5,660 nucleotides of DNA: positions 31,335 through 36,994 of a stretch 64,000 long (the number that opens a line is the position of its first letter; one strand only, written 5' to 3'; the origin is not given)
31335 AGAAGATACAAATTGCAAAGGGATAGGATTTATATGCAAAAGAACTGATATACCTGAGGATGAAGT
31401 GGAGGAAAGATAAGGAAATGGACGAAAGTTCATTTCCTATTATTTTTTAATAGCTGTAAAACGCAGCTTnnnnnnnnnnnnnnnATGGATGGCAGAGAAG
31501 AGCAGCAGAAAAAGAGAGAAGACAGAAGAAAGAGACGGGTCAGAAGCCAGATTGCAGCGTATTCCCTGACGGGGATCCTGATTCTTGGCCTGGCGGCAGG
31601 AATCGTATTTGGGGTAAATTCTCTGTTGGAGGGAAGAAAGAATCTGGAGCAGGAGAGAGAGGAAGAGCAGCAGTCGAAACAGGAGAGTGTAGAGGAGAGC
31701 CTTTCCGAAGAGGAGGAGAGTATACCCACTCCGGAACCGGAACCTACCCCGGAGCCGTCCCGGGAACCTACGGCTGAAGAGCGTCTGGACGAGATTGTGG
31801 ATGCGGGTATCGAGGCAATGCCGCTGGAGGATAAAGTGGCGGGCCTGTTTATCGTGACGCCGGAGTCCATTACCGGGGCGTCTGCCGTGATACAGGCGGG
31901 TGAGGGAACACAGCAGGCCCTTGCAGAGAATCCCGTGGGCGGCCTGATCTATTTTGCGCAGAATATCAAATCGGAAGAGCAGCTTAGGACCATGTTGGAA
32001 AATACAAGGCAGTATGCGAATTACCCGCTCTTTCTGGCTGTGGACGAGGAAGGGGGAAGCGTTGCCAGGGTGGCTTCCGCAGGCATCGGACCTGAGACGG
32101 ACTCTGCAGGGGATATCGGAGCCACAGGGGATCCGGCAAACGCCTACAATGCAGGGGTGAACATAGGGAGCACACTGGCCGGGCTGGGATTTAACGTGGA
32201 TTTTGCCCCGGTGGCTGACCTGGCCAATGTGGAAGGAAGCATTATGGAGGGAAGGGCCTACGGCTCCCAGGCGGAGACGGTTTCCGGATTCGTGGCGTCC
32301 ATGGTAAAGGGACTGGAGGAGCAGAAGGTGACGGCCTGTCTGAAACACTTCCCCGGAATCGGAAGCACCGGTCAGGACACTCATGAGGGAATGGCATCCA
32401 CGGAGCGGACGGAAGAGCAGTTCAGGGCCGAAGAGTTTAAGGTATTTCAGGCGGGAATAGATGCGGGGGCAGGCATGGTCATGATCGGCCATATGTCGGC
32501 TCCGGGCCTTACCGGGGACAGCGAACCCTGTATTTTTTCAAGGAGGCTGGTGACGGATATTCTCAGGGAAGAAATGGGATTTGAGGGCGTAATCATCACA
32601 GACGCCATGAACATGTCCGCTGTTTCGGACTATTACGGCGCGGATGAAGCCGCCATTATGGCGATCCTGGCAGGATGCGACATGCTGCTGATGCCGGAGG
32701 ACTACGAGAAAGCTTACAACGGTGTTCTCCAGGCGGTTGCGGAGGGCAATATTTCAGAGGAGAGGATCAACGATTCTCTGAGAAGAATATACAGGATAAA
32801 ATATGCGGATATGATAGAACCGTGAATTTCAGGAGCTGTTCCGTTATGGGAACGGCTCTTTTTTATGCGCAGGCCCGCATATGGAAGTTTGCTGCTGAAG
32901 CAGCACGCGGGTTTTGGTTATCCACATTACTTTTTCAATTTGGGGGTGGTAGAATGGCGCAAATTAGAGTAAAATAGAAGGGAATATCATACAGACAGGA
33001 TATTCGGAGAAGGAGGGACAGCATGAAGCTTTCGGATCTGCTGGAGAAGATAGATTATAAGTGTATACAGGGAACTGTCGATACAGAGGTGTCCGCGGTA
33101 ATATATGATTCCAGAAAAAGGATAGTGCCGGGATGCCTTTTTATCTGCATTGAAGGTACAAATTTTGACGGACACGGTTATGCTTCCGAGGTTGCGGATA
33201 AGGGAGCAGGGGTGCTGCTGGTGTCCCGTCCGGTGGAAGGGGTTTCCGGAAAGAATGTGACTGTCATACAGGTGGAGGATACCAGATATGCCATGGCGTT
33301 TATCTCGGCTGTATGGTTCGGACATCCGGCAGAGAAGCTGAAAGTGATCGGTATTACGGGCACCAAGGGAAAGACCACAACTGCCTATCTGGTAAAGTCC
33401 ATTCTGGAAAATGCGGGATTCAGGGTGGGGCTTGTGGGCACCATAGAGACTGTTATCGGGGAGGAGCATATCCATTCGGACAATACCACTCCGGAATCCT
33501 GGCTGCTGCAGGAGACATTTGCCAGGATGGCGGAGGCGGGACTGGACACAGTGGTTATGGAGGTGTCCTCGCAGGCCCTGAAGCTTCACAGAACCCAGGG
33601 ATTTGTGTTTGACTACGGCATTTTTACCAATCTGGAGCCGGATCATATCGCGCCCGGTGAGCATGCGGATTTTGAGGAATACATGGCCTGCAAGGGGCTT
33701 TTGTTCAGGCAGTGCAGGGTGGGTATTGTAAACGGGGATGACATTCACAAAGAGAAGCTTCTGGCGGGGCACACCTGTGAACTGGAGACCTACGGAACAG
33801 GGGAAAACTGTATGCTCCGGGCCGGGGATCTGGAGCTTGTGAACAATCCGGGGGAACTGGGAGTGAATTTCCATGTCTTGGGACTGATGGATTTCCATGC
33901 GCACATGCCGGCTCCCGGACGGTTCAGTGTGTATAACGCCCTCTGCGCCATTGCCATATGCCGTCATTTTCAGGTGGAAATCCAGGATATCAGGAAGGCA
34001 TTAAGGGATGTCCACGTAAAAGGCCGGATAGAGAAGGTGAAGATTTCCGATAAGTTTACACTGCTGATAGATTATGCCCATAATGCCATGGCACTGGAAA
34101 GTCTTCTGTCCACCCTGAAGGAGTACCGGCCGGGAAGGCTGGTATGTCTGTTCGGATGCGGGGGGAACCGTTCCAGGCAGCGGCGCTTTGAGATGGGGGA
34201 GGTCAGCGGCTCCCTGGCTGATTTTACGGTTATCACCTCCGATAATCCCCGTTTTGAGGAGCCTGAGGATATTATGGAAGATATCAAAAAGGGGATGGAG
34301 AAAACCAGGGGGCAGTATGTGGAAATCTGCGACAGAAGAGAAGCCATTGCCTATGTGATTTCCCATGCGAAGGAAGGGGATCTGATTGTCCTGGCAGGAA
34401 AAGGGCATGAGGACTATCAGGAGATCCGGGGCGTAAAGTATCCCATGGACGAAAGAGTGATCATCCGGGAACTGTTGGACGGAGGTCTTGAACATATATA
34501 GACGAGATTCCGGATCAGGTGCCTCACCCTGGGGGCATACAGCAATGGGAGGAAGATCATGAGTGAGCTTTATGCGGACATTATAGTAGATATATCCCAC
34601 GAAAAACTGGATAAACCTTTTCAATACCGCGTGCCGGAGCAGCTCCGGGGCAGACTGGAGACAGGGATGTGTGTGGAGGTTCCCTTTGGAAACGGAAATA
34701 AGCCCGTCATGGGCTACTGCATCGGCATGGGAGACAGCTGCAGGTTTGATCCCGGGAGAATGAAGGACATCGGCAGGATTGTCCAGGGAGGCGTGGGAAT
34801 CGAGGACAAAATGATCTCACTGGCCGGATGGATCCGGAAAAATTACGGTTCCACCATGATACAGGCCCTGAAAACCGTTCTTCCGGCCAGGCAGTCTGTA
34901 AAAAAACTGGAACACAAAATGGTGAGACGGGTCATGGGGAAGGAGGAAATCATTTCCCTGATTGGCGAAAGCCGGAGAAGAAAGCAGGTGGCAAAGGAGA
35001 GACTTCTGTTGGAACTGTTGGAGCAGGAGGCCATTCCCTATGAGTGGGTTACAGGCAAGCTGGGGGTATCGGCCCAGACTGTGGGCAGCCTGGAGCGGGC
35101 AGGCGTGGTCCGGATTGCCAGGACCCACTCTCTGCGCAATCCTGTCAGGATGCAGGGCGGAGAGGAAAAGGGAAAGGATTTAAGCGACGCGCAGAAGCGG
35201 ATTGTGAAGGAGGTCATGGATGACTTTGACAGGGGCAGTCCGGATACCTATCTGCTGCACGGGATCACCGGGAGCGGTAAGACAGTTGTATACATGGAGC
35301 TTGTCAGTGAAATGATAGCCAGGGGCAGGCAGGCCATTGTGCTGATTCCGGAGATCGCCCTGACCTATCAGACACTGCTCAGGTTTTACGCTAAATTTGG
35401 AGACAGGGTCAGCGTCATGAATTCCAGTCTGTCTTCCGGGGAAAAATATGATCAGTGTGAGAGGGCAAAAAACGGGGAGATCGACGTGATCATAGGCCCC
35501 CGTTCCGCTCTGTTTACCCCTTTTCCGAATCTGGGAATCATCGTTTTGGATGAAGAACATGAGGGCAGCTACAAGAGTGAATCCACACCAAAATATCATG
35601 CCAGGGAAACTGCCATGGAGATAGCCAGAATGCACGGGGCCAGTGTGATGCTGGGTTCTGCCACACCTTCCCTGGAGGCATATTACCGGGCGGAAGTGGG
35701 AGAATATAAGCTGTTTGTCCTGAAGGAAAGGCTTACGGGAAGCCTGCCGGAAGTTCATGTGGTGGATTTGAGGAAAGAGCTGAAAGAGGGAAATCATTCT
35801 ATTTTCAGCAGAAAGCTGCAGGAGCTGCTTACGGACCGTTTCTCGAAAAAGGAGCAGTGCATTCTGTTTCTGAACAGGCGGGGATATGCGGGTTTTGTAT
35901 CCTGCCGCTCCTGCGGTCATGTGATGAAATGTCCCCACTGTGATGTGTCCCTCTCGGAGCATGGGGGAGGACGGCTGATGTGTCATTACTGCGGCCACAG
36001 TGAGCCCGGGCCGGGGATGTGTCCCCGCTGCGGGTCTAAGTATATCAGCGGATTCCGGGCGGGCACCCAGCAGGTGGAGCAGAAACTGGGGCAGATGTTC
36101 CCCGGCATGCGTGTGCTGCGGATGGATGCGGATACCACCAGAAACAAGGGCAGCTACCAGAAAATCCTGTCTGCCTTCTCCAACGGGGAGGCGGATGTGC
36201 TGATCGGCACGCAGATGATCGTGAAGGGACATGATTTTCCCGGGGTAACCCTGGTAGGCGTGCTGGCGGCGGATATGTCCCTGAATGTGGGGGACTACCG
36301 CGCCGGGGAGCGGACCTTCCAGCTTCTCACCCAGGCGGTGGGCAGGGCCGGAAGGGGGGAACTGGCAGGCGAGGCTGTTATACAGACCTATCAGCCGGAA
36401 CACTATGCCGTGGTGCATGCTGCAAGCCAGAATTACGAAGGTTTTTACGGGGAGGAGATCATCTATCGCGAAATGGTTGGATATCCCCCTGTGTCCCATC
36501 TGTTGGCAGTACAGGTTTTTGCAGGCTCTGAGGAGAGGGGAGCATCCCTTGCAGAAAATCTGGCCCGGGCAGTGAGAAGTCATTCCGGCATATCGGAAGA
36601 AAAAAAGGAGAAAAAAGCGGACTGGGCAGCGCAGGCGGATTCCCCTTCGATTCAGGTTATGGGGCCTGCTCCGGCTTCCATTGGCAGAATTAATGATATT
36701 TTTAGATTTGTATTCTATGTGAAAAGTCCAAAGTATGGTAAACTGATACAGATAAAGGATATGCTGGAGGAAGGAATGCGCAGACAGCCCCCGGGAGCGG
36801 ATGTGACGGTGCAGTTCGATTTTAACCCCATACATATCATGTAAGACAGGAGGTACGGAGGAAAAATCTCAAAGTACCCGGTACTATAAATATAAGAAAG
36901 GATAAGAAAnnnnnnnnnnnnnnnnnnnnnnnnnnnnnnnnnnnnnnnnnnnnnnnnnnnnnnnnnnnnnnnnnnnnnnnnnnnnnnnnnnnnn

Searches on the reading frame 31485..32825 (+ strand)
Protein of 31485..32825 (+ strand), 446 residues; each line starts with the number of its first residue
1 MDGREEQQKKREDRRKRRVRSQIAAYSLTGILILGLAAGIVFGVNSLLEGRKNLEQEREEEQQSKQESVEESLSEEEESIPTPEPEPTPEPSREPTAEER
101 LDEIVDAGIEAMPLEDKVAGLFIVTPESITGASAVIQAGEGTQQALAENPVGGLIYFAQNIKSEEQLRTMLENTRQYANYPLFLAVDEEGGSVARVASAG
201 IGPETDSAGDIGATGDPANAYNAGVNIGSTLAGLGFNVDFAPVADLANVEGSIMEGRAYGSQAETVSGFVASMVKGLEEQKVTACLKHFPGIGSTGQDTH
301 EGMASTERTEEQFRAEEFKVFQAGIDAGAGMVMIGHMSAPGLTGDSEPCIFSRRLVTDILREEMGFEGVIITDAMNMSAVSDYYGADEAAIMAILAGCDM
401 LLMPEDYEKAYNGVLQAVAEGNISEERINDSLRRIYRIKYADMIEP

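Call 9: search_protein_families(library=pfam, proteins=[window:31485-32825:+])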
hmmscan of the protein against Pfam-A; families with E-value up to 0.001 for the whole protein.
window:31485-32825:+ (446 aa): 2 families
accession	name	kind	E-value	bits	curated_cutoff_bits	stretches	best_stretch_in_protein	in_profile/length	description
PF00933.27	Glyco_hydro_3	-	3.1e-75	254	27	1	116-437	4-315/316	Glycosyl hydrolase family 3 N terminal domain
PF02811.25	PHP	-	0.00094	20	26.4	0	363-416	26-78/164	PHP domain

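Call 11: find_homologous_proteins(query=window:31485-32825:+, max_evalue=1e-30)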
Query window:31485-32825:+ (446 aa): 7774 proteins with E <= 1e-30 among 8000 candidates; the best 120 are listed.
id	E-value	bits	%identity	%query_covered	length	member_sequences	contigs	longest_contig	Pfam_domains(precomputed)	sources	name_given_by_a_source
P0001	6.8e-285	963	100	100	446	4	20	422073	PF00933.28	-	-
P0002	2.2e-238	809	82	100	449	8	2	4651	PF00933.28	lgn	-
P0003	4.0e-217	739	76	100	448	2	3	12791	PF00933.28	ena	-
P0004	5.6e-216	736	73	100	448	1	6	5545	PF00933.28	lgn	-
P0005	8.4e-215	732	73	100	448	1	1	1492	PF00933.28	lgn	-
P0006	1.0e-214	731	76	100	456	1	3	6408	PF00933.28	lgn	-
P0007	2.4e-212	724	75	100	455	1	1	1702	PF00933.28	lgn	-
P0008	3.7e-212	723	73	100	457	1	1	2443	PF00933.28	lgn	-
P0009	9.9e-212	722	74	100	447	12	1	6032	PF00933.28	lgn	-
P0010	2.4e-210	717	74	100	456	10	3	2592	PF00933.28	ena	-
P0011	6.6e-210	716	75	100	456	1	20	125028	PF00933.28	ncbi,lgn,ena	-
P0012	9.3e-210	715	74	100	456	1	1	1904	PF00933.28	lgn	-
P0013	1.1e-209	715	74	100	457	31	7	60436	PF00933.28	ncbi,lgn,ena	-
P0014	8.9e-208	709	74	100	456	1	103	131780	PF00933.28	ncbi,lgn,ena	-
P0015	9.0e-208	709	74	100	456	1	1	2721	PF00933.28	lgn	-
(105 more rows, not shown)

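Call 13: find_related_loci(query=A1, collection=genome_contigs, flank=3000)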
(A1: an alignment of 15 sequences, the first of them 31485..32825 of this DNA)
Query A1 (446 aa) in genome_contigs; peptide patterns used: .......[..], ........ (x = any residue, [..] = any of these).
599 stretches matched a pattern (row limit reached: there are more); 564 encode a relative of the query (tblastn E <= 1e-3); the best 80 are kept; 80 distinct loci.
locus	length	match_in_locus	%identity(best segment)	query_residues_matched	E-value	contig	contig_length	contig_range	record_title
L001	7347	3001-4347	82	1-446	0e+0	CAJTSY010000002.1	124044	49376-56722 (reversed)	MAG TPA_asm: uncultured Acetatifactor sp. isolate MGBC110447 genome assembly, contig: MGBC110447.2, whole genome shotgun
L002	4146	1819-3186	73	1-445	0e+0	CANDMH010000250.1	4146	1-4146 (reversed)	MAG TPA_asm: uncultured Lachnospiraceae bacterium isolate ERR6760113_bin.22_metawrap_v1.3_MAG genome assembly, contig: E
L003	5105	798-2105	70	4-444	0e+0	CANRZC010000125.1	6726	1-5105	MAG TPA_asm: uncultured Acetatifactor sp. isolate SRR13921779_bin.84_metawrap_v1.3_MAG genome assembly, contig: NODE.205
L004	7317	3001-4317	70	1-445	0e+0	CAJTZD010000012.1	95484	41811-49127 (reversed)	MAG TPA_asm: uncultured Acetatifactor sp. isolate MGBC113998 genome assembly, contig: MGBC113998.12, whole genome shotgu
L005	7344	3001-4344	69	2-445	0e+0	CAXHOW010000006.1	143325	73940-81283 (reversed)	MAG: uncultured Acetatifactor sp. isolate ena-SAMPLE-TAB-22-03-2024-10:43:23:832-115461 genome assembly, contig: NODE_84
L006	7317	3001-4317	69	1-445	0e+0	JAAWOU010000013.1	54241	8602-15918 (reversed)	MAG: Lachnospiraceae bacterium isolate ABMPRH_263_2 SL341407_scaffold_1367, whole genome shotgun sequence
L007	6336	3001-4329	66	1-445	0e+0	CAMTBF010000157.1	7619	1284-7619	MAG TPA_asm: uncultured Lachnospiraceae bacterium isolate SRR12358617_bin.51_metawrap_v1.3_MAG genome assembly, contig:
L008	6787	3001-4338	66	7-445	0e+0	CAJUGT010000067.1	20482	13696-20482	MAG TPA_asm: uncultured Acetatifactor sp. isolate MGBC139669 genome assembly, contig: MGBC139669.67, whole genome shotgu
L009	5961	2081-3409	64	1-445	0e+0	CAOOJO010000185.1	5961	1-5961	MAG TPA_asm: uncultured Acetatifactor sp. isolate MGBC123582 genome assembly, contig: MGBC123582.185, whole genome shotg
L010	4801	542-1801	67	21-445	0e+0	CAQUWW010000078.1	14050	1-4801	MAG TPA_asm: uncultured Acetatifactor sp. isolate MGBC129241 genome assembly, contig: MGBC129241.78, whole genome shotgu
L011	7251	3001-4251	68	39-445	0e+0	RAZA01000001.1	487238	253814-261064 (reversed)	Bacterium D16-50 strain D16-50 Scaffold1_1, whole genome shotgun sequence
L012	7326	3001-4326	68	1-444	0e+0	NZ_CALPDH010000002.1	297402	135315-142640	Acetatifactor aquisgranensis strain DSM 110981 NODE_2_length_297402_cov_136.773211, whole genome shotgun sequence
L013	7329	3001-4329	67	1-445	0e+0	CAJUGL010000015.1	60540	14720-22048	MAG TPA_asm: uncultured Acetatifactor sp. isolate MGBC140040 genome assembly, contig: MGBC140040.15, whole genome shotgu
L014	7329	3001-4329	67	1-445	0e+0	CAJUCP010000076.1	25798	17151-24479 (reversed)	MAG TPA_asm: uncultured Acetatifactor sp. isolate MGBC130908 genome assembly, contig: MGBC130908.76, whole genome shotgu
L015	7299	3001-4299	63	6-445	0e+0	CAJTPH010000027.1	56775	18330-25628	MAG TPA_asm: uncultured Acetatifactor sp. isolate MGBC107221 genome assembly, contig: MGBC107221.27, whole genome shotgu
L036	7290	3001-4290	62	7-445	2e-172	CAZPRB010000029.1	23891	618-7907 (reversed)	MAG TPA_asm: uncultured Acetatifactor sp. isolate SRP350583_co2_358 genome assembly, contig: NODE_2935_length_23891_cov_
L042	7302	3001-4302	59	4-444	2e-168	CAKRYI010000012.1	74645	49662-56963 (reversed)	MAG: uncultured Acetatifactor sp. isolate REFINED_METABAT215_TOP10_CONTIGS_1500_ASSEMBLY_K77_MERGED__Hadza_MoBio_hadza-A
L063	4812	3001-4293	56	5-444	7e-159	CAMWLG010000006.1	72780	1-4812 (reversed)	MAG TPA_asm: uncultured Lachnospiraceae bacterium isolate SRR14411322_bin.1_metawrap_v1.3_MAG genome assembly, contig: N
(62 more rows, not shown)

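Call 64: search_protein_families(library=pfam, proteins=[L036:1186-2883:+, L042:1881-2147:+])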
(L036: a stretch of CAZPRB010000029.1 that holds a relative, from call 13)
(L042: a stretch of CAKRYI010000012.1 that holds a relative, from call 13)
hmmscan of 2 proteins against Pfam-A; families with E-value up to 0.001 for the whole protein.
L036:1186-2883:+ (565 aa): 0 families

L042:1881-2147:+ (88 aa): 1 family
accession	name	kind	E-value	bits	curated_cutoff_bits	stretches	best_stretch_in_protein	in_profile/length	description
PF02604.26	PhdYeFM_antitox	-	3.6e-05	23.9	29.8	1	6-58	3-57/74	Antitoxin Phd_YefM, type II toxin-antitoxin system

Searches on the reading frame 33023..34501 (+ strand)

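Call 9: search_protein_families(library=pfam, proteins=[window:33023-34501:+])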
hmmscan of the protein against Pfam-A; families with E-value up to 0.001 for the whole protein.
window:33023-34501:+ (492 aa): 3 families
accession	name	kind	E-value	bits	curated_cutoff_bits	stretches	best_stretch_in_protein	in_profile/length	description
PF08245.18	Mur_ligase_M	-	2.5e-43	148.8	24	1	111-312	1-199/200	Mur ligase middle domain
PF02875.26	Mur_ligase_C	-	2.3e-31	109.7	28.4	1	334-461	1-127/127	Mur ligase, glutamate ligase domain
PF01225.30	Mur_ligase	-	8e-05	23.4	21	1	25-94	4-90/95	Mur ligase family, catalytic domain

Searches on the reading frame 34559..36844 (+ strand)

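Call 9: search_protein_families(library=pfam, proteins=[window:34559-36844:+])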
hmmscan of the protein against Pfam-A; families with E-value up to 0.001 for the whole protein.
window:34559-36844:+ (761 aa): 6 families
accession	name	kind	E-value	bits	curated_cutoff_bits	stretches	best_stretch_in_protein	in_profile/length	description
PF17764.6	PriA_3primeBD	-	4.9e-20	71.6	22.7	1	7-109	1-96/96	3'DNA-binding domain (3'BD)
PF00270.35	DEAD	-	6.4e-16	59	26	1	211-373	3-162/167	DEAD/DEAH box helicase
PF04851.21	ResIII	-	6.9e-15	55.8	22.5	1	207-371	3-163/164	Type III restriction enzyme, res subunit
PF00271.37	Helicase_C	-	1.9e-12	47.8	23.5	1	503-599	25-108/110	Helicase conserved C-terminal domain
PF18074.6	PriA_C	-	1.1e-09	39.5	26.9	1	644-757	1-95/95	Primosomal protein N C-terminal domain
PF18319.7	Zn_ribbon_PriA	-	1.1e-07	32.1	26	1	458-483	1-27/27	PriA DNA helicase Cys-rich region (CRR) domain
